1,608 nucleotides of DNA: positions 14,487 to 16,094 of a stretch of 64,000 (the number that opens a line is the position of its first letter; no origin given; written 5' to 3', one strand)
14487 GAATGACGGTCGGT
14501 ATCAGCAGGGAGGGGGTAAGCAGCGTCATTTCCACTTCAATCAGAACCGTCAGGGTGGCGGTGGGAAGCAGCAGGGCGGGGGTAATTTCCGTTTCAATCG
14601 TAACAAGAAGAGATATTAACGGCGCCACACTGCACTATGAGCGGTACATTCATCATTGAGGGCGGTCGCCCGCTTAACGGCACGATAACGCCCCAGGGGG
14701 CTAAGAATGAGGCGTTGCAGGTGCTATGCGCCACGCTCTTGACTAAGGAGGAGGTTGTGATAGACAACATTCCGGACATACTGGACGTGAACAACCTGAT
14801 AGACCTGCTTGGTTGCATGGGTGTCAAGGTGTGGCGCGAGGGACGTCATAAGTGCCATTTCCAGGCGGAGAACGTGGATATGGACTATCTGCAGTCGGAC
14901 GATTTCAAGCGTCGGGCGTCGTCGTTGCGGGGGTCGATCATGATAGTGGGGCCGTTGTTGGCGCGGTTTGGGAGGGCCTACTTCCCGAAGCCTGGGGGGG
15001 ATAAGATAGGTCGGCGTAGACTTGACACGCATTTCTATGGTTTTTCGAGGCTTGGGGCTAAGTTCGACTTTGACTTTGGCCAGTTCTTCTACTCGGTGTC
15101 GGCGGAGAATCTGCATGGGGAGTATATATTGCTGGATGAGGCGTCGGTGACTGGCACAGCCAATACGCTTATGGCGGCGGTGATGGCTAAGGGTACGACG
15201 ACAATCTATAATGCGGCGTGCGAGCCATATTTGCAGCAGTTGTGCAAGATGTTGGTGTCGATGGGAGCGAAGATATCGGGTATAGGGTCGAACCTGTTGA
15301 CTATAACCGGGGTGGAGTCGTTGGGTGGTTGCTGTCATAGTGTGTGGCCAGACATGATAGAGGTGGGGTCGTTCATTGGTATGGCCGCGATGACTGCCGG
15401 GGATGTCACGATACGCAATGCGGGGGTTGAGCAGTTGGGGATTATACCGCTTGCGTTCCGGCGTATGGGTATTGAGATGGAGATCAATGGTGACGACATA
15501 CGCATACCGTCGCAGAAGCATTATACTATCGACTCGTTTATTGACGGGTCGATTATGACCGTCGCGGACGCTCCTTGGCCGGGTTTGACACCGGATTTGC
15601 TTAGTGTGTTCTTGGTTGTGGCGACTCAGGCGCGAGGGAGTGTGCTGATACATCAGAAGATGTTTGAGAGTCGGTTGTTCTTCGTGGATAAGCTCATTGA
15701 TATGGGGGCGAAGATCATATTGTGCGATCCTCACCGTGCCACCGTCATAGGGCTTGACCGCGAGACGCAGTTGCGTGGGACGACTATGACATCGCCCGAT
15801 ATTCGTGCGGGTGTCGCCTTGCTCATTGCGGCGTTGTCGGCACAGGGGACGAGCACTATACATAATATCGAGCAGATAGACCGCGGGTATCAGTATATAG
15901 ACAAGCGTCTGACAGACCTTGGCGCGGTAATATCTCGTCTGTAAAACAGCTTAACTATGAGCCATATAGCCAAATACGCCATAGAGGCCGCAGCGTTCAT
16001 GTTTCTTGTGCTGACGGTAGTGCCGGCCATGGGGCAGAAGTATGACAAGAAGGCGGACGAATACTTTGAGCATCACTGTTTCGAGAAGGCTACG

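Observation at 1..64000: Extreme, block-wise strand compositional asymmetry that ignores gene orientation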

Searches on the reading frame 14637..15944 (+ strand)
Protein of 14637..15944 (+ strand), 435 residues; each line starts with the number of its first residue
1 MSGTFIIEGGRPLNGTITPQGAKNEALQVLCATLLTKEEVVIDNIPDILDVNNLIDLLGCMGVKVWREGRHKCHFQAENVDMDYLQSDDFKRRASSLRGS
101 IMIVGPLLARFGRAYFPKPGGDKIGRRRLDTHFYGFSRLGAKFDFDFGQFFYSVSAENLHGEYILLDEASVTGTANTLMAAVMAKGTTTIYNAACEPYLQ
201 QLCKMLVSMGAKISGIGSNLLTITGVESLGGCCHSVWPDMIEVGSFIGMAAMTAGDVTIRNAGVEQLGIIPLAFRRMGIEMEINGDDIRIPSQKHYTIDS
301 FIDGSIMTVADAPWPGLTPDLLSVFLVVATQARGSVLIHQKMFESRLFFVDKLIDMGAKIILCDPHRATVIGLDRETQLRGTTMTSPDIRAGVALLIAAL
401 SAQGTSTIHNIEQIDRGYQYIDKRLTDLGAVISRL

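Call 15: find_encoding_contigs(protein=window:14637-15944:+, flank=10000, max_places=6)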
Protein window:14637-15944:+ (435 aa): 10 contigs read that carry it; 6 places shown.
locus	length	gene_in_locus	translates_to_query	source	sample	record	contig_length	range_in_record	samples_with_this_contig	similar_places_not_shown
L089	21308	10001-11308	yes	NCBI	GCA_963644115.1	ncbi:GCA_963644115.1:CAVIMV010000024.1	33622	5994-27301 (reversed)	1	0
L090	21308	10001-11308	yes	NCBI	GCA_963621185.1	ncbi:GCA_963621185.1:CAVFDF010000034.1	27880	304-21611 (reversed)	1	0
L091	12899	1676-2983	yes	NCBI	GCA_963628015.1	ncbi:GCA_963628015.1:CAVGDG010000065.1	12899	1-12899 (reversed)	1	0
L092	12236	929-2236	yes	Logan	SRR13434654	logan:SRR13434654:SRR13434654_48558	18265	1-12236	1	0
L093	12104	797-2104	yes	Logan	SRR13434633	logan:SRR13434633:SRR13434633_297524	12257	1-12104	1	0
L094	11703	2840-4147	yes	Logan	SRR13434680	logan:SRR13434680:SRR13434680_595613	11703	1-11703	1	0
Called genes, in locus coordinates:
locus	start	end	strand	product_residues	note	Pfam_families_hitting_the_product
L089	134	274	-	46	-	-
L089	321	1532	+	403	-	PF03315:SDH_beta, PF03313:SDH_alpha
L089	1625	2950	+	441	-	PF02163:Peptidase_M50, PF13180:PDZ_2 (faint), PF17820:PDZ_6 (faint)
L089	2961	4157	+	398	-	PF01464:SLT, PF01476:LysM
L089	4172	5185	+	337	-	PF16125:DUF4837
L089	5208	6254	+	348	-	PF04166:PdxA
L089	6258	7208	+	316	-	PF00749:tRNA-synt_1c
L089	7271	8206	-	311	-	-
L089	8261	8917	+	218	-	-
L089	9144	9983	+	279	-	PF14123:DUF4290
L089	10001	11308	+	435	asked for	PF00275:EPSP_synthase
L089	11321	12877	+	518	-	PF07676:PD40 (weak)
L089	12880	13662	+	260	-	PF00929:RNase_T, PF20600:ExoX-like_C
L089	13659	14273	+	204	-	PF01557:FAA_hydrolase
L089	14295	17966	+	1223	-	PF00512:HisKA (weak), PF02518:HATPase_c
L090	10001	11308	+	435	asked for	PF00275:EPSP_synthase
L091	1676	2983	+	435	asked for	PF00275:EPSP_synthase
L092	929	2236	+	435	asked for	PF00275:EPSP_synthase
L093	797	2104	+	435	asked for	PF00275:EPSP_synthase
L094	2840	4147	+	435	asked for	PF00275:EPSP_synthase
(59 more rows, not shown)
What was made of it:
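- All contigs carrying W's exact MurA have the W context (call 15).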

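Call 20: find_homologous_proteins(query=window:14637-15944:+, max_evalue=1e-80)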
Query window:14637-15944:+ (435 aa): 8000 proteins with E <= 1e-80 among 8000 candidates; the best 120 are listed.
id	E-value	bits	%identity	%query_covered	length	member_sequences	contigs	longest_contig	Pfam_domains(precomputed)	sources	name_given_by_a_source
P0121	3.5e-282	953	97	100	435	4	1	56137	PF00275.26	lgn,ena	-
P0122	2.9e-279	944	95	100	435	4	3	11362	PF00275.26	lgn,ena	-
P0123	7.4e-278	939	95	100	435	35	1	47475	PF00275.26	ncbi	-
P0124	2.6e-266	901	90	100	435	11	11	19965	PF00275.26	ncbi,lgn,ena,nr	ncbi:MAG: UDP-N-acetylglucosamine 1-carboxyvinyltransferase [Bacteroidales bacterium]|nr:UDP-N-acety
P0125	1.6e-263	892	90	100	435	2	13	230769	PF00275.26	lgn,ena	-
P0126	4.1e-262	887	89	100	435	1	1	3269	PF00275.26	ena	-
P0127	4.4e-262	887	89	100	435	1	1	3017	PF00275.26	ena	-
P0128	5.7e-262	887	89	100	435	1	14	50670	PF00275.26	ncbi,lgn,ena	-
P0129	6.4e-262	887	89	100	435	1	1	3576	PF00275.26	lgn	-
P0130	1.1e-261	886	89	100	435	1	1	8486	PF00275.26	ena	-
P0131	1.1e-261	886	89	100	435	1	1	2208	PF00275.26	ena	-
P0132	1.2e-261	886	89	100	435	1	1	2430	PF00275.26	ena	-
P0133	1.4e-261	885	89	100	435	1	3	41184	PF00275.26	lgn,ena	-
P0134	1.5e-261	885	89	100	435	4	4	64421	PF00275.26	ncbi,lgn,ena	-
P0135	1.6e-261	885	89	100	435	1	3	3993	PF00275.26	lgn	-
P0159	3.1e-257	871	88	100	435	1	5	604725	PF00275.26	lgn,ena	-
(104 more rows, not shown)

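Call 21: find_encoding_contigs(protein=P0123, flank=10000, max_places=2)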
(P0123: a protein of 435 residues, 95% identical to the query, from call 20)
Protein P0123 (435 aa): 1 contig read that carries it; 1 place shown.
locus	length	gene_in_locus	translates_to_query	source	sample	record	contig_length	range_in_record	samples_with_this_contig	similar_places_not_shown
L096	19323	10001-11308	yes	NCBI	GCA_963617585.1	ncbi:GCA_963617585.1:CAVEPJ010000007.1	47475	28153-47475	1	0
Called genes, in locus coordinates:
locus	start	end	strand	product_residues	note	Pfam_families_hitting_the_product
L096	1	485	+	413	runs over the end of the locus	PF01103:Omp85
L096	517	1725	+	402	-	PF03315:SDH_beta, PF03313:SDH_alpha, PF03315:SDH_beta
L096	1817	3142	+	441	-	PF02163:Peptidase_M50, PF00595:PDZ (faint), PF17820:PDZ_6 (faint)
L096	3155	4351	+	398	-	PF01464:SLT, PF01476:LysM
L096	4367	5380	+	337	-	PF16125:DUF4837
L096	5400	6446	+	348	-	PF04166:PdxA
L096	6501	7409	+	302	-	PF00749:tRNA-synt_1c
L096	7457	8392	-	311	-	-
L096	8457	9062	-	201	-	PF00702:Hydrolase, PF12710:HAD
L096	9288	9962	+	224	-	PF14123:DUF4290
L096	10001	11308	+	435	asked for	PF00275:EPSP_synthase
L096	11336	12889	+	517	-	PF07676:PD40 (faint)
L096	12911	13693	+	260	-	PF00929:RNase_T, PF13482:RNase_H_2 (faint), PF20600:ExoX-like_C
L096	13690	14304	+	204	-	PF01557:FAA_hydrolase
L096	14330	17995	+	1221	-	PF00512:HisKA (weak), PF02518:HATPase_c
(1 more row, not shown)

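Call 22: find_encoding_contigs(protein=P0159, flank=10000, max_places=2)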
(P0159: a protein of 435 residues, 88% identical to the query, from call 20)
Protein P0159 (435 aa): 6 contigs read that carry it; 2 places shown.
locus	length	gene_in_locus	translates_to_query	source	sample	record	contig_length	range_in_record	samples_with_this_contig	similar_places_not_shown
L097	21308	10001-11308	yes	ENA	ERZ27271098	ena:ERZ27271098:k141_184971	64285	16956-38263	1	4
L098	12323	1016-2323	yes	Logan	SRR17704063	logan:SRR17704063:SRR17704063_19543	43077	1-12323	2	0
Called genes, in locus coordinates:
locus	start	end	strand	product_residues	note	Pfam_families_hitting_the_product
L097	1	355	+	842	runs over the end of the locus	-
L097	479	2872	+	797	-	PF08206:OB_RNB, PF17876:CSD2, PF25049:OB_HELZ2 (weak), PF17876:CSD2, PF17849:OB_Dis3, PF00773:RNB, PF00575:S1 (weak)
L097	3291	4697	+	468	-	-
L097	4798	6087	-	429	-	PF01053:Cys_Met_Meta_PP, PF00155:Aminotran_1_2 (weak), PF01041:DegT_DnrJ_EryC1, PF00266:Aminotran_5 (weak)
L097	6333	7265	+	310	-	PF00005:ABC_tran, PF13304:AAA_21, PF13732:DrrA1-3_C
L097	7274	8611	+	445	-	PF12698:ABC2_membrane_3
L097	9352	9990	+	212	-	PF14123:DUF4290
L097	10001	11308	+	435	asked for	PF00275:EPSP_synthase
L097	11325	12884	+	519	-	PF07676:PD40 (faint)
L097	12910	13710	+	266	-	PF00929:RNase_T, PF13482:RNase_H_2 (weak), PF20600:ExoX-like_C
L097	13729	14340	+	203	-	PF01557:FAA_hydrolase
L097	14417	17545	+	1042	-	-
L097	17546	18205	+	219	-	PF00512:HisKA (weak), PF02518:HATPase_c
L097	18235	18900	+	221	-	-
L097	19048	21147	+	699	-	-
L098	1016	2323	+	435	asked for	PF00275:EPSP_synthase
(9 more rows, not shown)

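Call 23: find_encoding_contigs(protein=P0121, flank=10000, max_places=2)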
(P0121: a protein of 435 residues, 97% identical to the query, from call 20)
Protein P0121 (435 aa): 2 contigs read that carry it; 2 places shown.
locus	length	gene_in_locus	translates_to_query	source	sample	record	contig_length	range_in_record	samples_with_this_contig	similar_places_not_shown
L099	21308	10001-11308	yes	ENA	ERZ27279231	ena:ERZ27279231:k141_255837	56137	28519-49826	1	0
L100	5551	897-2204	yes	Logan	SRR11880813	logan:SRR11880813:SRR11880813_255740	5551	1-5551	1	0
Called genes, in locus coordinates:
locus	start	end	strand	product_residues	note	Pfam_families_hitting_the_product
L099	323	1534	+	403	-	PF03315:SDH_beta, PF03313:SDH_alpha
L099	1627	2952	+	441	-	PF02163:Peptidase_M50, PF00595:PDZ (faint), PF13180:PDZ_2 (faint), PF17820:PDZ_6 (faint)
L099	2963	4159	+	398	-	PF01464:SLT, PF01476:LysM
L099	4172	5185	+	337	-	PF16125:DUF4837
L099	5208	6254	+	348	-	PF04166:PdxA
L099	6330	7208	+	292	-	PF00749:tRNA-synt_1c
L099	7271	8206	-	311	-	-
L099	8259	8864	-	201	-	PF00702:Hydrolase, PF12710:HAD (weak)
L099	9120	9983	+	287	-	PF14123:DUF4290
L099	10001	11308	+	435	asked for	PF00275:EPSP_synthase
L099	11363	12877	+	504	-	PF07676:PD40 (weak)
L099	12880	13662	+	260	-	PF00929:RNase_T, PF13482:RNase_H_2 (faint), PF20600:ExoX-like_C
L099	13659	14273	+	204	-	PF01557:FAA_hydrolase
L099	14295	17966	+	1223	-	PF00512:HisKA (weak), PF02518:HATPase_c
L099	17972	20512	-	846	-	PF13620:CarboxypepD_reg (weak), PF13715:CarbopepD_reg_2, PF18939:DUF5686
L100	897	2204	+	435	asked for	PF00275:EPSP_synthase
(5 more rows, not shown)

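Call 35: find_encoding_contigs(protein=P0122, flank=10000, max_places=3)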
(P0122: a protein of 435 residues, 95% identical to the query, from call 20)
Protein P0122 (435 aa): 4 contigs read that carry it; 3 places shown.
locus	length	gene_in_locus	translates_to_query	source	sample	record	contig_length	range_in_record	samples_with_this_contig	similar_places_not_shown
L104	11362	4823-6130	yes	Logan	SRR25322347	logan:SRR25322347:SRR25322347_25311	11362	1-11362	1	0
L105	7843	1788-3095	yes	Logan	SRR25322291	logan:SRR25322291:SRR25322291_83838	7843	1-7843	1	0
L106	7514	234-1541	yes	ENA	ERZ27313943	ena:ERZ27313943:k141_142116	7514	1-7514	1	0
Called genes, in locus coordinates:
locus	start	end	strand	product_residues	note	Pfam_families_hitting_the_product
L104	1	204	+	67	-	?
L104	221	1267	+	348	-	PF04166:PdxA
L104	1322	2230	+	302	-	PF00749:tRNA-synt_1c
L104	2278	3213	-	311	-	-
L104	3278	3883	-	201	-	PF00702:Hydrolase, PF12710:HAD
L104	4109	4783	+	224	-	PF14123:DUF4290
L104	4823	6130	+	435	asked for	PF00275:EPSP_synthase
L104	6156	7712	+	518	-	PF07676:PD40 (faint)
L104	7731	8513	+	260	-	PF00929:RNase_T, PF13482:RNase_H_2 (faint), PF20600:ExoX-like_C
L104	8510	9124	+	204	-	PF01557:FAA_hydrolase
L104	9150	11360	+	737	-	?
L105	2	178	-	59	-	?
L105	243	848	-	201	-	PF00702:Hydrolase, PF12710:HAD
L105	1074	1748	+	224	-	PF14123:DUF4290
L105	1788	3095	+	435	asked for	PF00275:EPSP_synthase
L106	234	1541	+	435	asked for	PF00275:EPSP_synthase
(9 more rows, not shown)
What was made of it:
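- Tried and rejected: L104 (MurA 95%, call 35).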

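Call 56: find_encoding_contigs(protein=P0269, flank=10000, max_places=8)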
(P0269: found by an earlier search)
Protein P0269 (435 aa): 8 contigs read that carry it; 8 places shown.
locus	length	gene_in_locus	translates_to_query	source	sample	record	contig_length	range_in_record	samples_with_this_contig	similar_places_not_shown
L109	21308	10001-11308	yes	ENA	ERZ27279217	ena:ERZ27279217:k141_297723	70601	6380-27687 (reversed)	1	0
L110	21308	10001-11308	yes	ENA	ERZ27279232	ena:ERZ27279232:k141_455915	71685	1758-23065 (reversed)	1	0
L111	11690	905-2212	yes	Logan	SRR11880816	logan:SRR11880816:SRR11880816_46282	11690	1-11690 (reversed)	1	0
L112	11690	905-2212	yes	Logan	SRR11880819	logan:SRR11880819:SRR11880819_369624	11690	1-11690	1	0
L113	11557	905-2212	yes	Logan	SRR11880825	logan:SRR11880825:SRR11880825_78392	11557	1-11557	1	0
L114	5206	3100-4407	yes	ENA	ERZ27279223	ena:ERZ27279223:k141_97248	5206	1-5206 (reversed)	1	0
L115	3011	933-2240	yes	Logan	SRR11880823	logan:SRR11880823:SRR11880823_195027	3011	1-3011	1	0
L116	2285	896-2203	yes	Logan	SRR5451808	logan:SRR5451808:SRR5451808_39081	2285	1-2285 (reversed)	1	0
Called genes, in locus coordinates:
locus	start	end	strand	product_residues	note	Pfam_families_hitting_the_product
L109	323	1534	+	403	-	PF03315:SDH_beta, PF03313:SDH_alpha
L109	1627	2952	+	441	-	PF02163:Peptidase_M50, PF00595:PDZ (faint), PF13180:PDZ_2 (faint), PF17820:PDZ_6 (faint)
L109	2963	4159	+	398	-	PF01464:SLT, PF01476:LysM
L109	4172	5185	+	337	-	PF16125:DUF4837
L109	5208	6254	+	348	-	PF04166:PdxA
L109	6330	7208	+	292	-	PF00749:tRNA-synt_1c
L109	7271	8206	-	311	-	-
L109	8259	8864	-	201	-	PF00702:Hydrolase, PF12710:HAD (weak)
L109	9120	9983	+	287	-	PF14123:DUF4290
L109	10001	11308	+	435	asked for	PF00275:EPSP_synthase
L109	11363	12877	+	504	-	PF07676:PD40 (weak)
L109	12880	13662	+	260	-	PF00929:RNase_T, PF13482:RNase_H_2 (faint), PF20600:ExoX-like_C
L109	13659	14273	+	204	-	PF01557:FAA_hydrolase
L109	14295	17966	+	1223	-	PF00512:HisKA (weak), PF02518:HATPase_c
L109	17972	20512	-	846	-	PF13620:CarboxypepD_reg (weak), PF13715:CarbopepD_reg_2, PF18939:DUF5686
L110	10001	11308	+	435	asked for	PF00275:EPSP_synthase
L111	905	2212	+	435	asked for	PF00275:EPSP_synthase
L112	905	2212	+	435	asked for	PF00275:EPSP_synthase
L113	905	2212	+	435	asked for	PF00275:EPSP_synthase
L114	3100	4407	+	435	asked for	PF00275:EPSP_synthase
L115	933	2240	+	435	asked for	PF00275:EPSP_synthase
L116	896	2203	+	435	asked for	PF00275:EPSP_synthase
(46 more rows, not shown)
